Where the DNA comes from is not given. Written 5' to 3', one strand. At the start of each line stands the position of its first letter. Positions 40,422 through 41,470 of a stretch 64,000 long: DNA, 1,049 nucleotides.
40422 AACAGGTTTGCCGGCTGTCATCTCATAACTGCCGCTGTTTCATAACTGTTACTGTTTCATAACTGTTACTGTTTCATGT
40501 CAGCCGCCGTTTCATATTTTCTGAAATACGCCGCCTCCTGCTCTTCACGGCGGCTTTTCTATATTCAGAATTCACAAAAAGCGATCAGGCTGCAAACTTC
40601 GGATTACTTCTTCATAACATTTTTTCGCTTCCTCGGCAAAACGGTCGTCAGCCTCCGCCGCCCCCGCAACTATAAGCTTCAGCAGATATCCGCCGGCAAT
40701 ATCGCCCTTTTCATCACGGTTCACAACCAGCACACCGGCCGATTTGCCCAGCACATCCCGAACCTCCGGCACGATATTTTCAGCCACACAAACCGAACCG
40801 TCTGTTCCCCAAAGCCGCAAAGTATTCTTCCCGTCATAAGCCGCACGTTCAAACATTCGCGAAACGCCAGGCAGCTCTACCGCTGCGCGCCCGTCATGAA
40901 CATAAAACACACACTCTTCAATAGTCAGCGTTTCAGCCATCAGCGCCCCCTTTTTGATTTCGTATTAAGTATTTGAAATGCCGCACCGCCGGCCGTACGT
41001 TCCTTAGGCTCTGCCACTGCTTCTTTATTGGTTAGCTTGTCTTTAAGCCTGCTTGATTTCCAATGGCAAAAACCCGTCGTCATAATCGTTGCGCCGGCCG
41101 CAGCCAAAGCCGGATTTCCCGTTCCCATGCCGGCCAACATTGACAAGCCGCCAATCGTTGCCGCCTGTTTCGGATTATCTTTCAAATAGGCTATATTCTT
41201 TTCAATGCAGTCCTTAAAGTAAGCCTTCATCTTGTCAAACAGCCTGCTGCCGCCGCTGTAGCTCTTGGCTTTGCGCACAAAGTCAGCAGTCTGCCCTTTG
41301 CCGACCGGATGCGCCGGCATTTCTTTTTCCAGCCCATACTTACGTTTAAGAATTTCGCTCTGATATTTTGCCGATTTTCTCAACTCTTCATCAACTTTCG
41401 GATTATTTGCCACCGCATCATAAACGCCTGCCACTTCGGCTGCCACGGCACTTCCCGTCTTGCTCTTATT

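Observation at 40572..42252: Orphan, translationally coupled gene pair (422 aa + 122 aa) fronted by a perfect 12-bp palindrome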

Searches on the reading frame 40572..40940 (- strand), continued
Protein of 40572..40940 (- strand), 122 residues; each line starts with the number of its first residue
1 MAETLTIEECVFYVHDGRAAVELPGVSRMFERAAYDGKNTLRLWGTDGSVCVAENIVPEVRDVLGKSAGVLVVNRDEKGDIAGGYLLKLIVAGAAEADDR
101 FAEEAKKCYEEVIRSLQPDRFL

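Call 111: search_protein_families(library=pfam, proteins=[L029:7915-8364:-], max_evalue=10)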
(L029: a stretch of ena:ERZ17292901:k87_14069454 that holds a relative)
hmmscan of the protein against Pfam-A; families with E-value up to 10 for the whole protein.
L029:7915-8364:- (149 aa): 7 families
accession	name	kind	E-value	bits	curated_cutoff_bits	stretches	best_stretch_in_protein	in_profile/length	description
PF05433.20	Rick_17kDa_Anti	-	3.9e-07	30.3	24.2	1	57-97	1-42/43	Glycine zipper 2TM domain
PF13441.11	Gly-zipper_YMGG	-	0.0012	18.9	28.9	1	57-95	5-44/45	YMGG-like Gly-zipper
PF08139.17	LPAM_1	-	0.0029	18.4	20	1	1-18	1-18/18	Prokaryotic membrane lipoprotein lipid attachment site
PF13488.11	Gly-zipper_Omp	-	0.0052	17.1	25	2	58-99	2-44/46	Glycine zipper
PF13436.11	Gly-zipper_OmpA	-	0.47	10.7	27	1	77-97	6-26/44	Glycine-zipper domain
PF05642.16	Sporozoite_P67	-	2.6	6.5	28.9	1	8-119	146-257/727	Sporozoite P67 surface antigen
PF05818.17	TraT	-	3.4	7.8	31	1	48-98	80-131/214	Enterobacterial TraT complement resistance protein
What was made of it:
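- Closest known: Glycine-zipper 2TM / YMGG / Gly-zipper_Omp domains. Different: The C-module does not score against these models even at E <= 10 (call 111). Proteins with those domains are usually exported lipoproteins, like the L029 example (call 111).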

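Call 112: search_protein_families(library=ncbifam, proteins=[L029:7373-7801:-, L029:6001-6408:+], max_evalue=0.01)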
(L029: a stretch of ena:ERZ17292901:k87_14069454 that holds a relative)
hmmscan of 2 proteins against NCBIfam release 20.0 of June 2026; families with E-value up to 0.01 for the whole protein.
L029:7373-7801:- (142 aa): 0 families

L029:6001-6408:+ (135 aa): 0 families

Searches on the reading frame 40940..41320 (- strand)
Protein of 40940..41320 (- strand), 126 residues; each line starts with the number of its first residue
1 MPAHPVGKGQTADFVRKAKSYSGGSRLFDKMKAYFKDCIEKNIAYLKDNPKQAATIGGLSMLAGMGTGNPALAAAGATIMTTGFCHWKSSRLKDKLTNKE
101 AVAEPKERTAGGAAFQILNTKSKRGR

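Call 111: search_protein_families(library=pfam, proteins=[window:40940-41320:-], max_evalue=10)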
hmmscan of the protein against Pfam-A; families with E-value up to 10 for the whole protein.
window:40940-41320:- (126 aa): 1 family
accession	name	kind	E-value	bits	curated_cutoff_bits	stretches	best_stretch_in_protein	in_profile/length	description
PF16543.10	DFRP_C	-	0.11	13.4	27.5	1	80-116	23-60/88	DRG Family Regulatory Proteins, Tma46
